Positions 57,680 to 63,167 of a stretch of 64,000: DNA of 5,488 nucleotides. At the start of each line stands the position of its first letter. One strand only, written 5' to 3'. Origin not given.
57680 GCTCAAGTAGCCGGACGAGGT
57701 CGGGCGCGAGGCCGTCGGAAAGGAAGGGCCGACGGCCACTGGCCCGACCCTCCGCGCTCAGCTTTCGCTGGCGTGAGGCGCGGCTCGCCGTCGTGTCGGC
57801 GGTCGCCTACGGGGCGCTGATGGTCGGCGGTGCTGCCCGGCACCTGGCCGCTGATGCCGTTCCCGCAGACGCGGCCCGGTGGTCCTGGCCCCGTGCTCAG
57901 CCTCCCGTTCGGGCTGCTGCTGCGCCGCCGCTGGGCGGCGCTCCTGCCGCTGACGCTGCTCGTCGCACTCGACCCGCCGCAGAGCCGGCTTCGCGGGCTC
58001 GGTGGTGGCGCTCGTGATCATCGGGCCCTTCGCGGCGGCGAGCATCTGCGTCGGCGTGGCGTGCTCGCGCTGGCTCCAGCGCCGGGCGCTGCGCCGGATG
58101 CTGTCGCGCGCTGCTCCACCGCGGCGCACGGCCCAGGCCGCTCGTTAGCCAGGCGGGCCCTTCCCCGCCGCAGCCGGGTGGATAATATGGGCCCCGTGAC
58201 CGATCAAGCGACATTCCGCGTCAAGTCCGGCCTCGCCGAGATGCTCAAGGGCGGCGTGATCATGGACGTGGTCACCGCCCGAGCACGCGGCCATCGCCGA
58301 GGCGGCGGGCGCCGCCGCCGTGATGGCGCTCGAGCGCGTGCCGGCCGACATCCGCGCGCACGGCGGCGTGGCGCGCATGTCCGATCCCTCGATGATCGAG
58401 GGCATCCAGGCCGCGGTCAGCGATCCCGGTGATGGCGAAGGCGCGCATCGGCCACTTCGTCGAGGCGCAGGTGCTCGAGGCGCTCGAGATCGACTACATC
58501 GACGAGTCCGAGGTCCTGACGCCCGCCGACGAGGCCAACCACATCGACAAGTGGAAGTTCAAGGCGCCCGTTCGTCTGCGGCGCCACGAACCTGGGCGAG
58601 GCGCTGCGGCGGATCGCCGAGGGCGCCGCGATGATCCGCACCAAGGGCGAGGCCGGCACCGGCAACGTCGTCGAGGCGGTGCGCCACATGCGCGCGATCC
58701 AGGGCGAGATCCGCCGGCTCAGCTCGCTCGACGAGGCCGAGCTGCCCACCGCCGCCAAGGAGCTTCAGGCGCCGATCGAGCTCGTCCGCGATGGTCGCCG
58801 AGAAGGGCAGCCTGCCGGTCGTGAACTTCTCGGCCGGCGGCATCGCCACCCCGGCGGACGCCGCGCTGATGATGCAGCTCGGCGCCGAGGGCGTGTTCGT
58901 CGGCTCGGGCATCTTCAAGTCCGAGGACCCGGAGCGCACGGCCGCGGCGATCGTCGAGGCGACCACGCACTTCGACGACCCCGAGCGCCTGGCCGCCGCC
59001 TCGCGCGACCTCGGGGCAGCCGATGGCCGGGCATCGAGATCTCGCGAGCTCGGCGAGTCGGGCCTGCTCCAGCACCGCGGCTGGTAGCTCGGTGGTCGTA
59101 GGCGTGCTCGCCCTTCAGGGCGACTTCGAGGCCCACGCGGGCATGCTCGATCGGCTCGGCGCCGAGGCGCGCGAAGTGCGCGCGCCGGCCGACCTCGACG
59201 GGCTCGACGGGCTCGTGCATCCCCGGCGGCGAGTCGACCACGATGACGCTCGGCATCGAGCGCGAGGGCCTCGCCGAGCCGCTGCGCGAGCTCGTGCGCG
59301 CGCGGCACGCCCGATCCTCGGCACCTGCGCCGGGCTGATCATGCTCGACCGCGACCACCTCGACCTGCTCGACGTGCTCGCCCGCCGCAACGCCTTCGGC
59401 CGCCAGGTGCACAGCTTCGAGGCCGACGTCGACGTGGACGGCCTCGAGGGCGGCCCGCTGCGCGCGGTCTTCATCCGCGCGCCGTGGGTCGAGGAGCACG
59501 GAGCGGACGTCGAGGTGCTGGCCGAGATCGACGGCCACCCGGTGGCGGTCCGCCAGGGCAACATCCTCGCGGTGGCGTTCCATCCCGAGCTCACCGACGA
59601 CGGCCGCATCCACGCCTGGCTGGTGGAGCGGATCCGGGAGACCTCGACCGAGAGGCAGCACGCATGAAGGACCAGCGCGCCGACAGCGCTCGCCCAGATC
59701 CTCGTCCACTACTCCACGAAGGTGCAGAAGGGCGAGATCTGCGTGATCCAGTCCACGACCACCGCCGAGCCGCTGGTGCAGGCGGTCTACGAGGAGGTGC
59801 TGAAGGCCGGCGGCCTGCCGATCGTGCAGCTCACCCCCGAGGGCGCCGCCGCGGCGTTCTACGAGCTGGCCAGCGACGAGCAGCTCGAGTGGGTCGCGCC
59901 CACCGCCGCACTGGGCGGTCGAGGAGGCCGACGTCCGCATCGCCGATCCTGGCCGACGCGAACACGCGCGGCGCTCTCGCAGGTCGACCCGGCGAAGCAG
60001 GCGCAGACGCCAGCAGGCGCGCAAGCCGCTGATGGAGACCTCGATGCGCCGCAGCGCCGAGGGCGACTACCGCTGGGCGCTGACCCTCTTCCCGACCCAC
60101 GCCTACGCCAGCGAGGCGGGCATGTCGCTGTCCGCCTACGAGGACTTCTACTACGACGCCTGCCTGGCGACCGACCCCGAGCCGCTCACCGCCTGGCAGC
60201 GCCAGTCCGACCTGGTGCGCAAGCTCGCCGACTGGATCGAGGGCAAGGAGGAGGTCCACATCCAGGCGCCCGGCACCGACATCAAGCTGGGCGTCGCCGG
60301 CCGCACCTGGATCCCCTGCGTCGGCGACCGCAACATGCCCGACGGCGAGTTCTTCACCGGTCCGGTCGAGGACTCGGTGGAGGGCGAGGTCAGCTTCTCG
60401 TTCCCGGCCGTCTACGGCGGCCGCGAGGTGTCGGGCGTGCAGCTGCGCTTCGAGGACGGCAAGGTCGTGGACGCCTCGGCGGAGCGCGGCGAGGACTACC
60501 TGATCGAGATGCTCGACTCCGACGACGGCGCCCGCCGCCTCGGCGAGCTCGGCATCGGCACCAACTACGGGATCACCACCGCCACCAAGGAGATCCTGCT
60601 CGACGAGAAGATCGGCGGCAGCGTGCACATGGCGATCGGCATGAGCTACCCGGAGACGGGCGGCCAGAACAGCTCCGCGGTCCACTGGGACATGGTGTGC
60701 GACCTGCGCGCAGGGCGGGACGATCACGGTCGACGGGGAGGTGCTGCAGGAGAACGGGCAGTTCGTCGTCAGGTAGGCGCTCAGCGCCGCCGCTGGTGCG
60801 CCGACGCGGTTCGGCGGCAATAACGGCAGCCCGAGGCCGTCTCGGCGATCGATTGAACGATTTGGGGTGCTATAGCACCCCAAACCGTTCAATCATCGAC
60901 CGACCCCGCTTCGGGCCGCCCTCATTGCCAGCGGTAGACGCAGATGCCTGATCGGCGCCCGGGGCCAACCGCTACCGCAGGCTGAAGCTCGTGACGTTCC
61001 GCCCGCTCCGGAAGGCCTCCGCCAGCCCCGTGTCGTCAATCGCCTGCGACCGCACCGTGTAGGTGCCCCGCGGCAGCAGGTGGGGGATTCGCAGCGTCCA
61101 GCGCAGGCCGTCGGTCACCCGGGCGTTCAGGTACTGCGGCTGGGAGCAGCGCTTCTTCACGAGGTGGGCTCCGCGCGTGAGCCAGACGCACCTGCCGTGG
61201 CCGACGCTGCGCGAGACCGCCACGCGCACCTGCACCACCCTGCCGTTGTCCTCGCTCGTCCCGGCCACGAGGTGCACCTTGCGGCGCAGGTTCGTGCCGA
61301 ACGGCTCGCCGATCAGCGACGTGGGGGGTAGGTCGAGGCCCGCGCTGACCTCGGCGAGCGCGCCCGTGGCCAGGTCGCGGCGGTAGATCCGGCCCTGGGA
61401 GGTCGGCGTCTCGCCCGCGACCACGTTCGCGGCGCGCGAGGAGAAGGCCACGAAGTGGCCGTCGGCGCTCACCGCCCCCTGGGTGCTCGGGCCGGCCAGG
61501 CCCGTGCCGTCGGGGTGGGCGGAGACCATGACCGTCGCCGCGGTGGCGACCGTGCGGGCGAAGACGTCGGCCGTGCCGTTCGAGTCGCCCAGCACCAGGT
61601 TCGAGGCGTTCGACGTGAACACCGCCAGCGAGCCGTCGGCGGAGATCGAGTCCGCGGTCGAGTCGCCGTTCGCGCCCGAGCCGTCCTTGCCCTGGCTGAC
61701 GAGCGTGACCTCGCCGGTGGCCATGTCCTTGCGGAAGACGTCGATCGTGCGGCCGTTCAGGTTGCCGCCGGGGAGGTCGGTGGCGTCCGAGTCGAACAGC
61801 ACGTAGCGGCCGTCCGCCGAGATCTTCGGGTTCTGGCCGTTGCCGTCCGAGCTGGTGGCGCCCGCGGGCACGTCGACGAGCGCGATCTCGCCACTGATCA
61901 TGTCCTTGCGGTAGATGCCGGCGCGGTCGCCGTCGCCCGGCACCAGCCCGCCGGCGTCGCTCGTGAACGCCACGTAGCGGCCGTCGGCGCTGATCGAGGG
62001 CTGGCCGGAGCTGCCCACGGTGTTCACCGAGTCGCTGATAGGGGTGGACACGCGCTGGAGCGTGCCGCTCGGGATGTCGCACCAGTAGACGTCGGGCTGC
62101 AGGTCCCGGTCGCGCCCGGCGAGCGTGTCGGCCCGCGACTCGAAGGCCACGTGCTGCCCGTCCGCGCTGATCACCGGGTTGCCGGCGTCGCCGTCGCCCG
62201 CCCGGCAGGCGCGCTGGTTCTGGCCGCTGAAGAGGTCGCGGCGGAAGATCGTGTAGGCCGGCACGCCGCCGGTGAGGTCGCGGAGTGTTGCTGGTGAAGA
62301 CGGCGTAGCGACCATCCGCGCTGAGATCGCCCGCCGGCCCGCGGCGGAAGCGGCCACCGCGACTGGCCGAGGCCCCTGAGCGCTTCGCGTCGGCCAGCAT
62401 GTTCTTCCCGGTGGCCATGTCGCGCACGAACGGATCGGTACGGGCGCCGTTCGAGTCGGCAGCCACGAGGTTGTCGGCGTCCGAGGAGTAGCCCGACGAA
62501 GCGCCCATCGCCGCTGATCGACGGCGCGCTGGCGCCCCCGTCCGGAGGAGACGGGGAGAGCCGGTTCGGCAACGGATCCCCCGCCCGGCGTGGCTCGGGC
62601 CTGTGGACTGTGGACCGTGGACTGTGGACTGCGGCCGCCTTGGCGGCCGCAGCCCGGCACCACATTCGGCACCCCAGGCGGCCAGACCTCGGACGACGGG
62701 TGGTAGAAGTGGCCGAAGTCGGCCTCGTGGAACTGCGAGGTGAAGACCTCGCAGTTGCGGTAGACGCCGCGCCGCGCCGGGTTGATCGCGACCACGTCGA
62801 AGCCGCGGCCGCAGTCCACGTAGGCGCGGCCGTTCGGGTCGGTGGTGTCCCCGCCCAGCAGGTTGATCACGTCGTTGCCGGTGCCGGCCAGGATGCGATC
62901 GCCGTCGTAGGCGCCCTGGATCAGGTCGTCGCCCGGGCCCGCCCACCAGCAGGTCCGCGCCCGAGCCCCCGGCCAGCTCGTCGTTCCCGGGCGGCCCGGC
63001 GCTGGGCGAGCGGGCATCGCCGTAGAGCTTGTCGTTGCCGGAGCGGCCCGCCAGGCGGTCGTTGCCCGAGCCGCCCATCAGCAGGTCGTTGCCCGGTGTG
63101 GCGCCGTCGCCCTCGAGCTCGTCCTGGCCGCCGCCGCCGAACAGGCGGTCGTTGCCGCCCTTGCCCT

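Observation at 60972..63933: Sec-secreted protein of about 980 aa with N-terminal RTX calcium-binding repeats, PD40 beta-propeller repeats and an internal 7-nt tandem repeat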

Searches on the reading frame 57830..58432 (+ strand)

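Call 15: search_protein_families(library=pfam, proteins=[window:57830-58432:+], max_evalue=0.01)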
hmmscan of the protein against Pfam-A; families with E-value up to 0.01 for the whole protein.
window:57830-58432:+ (200 aa): 1 family
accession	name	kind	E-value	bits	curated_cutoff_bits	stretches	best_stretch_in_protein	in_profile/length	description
PF01680.23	SOR_SNZ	-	0.00022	21.5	27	1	129-150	2-23/207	SOR/SNZ family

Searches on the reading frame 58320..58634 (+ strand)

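Call 15: search_protein_families(library=pfam, proteins=[window:58320-58634:+], max_evalue=0.01)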
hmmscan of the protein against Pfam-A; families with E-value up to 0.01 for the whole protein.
window:58320-58634:+ (104 aa): 1 family
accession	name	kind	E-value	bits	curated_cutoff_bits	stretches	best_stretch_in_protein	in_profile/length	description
PF01680.23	SOR_SNZ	-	1.4e-10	41.8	27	1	1-35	37-71/207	SOR/SNZ family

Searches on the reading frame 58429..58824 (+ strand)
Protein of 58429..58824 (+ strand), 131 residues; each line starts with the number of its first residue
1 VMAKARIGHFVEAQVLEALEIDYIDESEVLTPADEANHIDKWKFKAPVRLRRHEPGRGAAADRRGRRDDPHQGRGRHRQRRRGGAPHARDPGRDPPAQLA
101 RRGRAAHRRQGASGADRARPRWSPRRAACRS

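Call 15: search_protein_families(library=pfam, proteins=[window:58429-58824:+], max_evalue=0.01)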
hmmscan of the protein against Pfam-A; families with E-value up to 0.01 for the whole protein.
window:58429-58824:+ (131 aa): 1 family
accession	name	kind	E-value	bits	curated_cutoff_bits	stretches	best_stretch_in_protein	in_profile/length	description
PF01680.23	SOR_SNZ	-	1.3e-22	81.1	27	1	1-48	73-120/207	SOR/SNZ family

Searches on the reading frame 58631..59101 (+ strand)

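Call 15: search_protein_families(library=pfam, proteins=[window:58631-59101:+], max_evalue=0.01)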
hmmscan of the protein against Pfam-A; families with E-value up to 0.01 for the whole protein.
window:58631-59101:+ (156 aa): 1 family
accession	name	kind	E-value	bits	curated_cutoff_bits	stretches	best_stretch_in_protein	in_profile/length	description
PF01680.23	SOR_SNZ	-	6e-18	65.8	27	1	1-59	140-198/207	SOR/SNZ family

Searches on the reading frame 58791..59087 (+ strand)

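Call 15: search_protein_families(library=pfam, proteins=[window:58791-59087:+], max_evalue=0.01)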
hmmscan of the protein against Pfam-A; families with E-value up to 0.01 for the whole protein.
window:58791-59087:+ (98 aa): 3 families
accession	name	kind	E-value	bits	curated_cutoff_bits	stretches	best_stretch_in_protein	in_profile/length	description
PF05690.20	ThiG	-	1.3e-06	28.4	23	1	3-58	171-224/247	Thiazole biosynthesis protein ThiG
PF17935.6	TetR_C_27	-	0.00014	22.4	26.1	1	38-73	61-96/106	Tetracyclin repressor-like, C-terminal domain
PF03060.21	NMO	-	0.0043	16.9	28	1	6-46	192-230/331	Nitronate monooxygenase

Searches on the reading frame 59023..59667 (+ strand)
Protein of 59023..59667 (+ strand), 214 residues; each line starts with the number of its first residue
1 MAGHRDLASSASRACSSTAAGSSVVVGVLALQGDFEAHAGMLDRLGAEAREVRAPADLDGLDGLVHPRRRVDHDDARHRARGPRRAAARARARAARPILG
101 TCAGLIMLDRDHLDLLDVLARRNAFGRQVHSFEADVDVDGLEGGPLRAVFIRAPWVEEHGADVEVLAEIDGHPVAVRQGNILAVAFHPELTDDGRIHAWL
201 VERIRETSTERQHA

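Call 15: search_protein_families(library=pfam, proteins=[window:59023-59667:+], max_evalue=0.01)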
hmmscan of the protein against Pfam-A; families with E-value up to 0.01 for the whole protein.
window:59023-59667:+ (214 aa): 1 family
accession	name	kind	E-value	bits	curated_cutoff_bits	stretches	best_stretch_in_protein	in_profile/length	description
PF01174.25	SNO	-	1e-40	140.1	27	1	28-204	1-186/188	SNO glutamine amidotransferase family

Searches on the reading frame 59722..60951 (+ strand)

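Call 15: search_protein_families(library=pfam, proteins=[window:59722-60951:+], max_evalue=0.01)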
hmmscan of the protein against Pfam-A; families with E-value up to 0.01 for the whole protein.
window:59722-60951:+ (409 aa): 1 family
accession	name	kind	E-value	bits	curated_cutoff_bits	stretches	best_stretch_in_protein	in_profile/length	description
PF02073.20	Peptidase_M29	-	6.8e-05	22.3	27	1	1-62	19-81/406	Thermophilic metalloprotease (M29)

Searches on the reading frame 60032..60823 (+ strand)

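Call 15: search_protein_families(library=pfam, proteins=[window:60032-60823:+], max_evalue=0.01)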
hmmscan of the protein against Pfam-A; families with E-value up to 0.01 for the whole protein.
window:60032-60823:+ (263 aa): 1 family
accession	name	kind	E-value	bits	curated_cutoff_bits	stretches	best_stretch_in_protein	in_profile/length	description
PF02073.20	Peptidase_M29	-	2e-60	205.2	27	1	3-226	127-385/406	Thermophilic metalloprotease (M29)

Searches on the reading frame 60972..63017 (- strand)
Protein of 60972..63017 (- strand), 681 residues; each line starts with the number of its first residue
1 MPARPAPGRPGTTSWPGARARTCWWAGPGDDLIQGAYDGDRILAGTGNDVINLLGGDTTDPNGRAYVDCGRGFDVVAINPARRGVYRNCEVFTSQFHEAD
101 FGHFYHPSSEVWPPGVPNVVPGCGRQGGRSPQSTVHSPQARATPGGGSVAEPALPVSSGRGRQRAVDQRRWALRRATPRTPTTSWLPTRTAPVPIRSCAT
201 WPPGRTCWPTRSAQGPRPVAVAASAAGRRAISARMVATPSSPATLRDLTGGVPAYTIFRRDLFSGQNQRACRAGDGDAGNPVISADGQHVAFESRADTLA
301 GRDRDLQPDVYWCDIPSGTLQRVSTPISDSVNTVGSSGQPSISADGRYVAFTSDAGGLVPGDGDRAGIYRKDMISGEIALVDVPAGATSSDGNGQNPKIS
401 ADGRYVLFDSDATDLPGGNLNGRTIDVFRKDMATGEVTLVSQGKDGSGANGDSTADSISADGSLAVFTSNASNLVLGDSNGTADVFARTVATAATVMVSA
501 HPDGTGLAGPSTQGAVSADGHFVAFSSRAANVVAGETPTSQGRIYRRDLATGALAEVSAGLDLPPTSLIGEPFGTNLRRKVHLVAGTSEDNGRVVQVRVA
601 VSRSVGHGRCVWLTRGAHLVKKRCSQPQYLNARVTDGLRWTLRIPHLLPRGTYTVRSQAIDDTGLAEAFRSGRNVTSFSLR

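Call 42: find_encoding_contigs(protein=window:60972-63017:-, flank=2000, max_places=3)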
Protein window:60972-63017:- (681 aa): no gene with exactly this product is on record in the collection.

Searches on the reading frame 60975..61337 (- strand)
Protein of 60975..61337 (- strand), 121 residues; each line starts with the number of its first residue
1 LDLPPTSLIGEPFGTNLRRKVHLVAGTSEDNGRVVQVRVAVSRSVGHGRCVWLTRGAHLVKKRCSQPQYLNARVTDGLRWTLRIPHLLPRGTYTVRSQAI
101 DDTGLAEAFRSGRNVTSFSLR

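Call 66: search_protein_families(library=pfam, proteins=[window:60975-61337:-], max_evalue=10)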
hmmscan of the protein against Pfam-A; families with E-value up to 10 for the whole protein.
seq(121 aa): 1 family
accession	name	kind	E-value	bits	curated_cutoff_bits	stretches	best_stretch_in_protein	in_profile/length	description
PF03443.20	AA9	-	0.22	11.8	27.8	1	72-100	120-149/207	Auxiliary Activity family 9 (formerly GH61)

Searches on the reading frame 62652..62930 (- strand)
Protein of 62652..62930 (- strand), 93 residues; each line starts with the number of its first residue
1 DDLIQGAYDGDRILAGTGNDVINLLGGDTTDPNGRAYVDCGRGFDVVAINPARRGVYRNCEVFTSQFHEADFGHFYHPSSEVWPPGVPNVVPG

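Call 66: search_protein_families(library=pfam, proteins=[window:62652-62930:-], max_evalue=10)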
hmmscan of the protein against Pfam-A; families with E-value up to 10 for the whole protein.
seq(93 aa): 1 family
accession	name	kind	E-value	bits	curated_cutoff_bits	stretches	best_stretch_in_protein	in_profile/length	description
PF00353.25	HemolysinCabind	-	1.2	9.6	23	1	1-28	6-33/36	RTX calcium-binding nonapeptide repeat (4 copies)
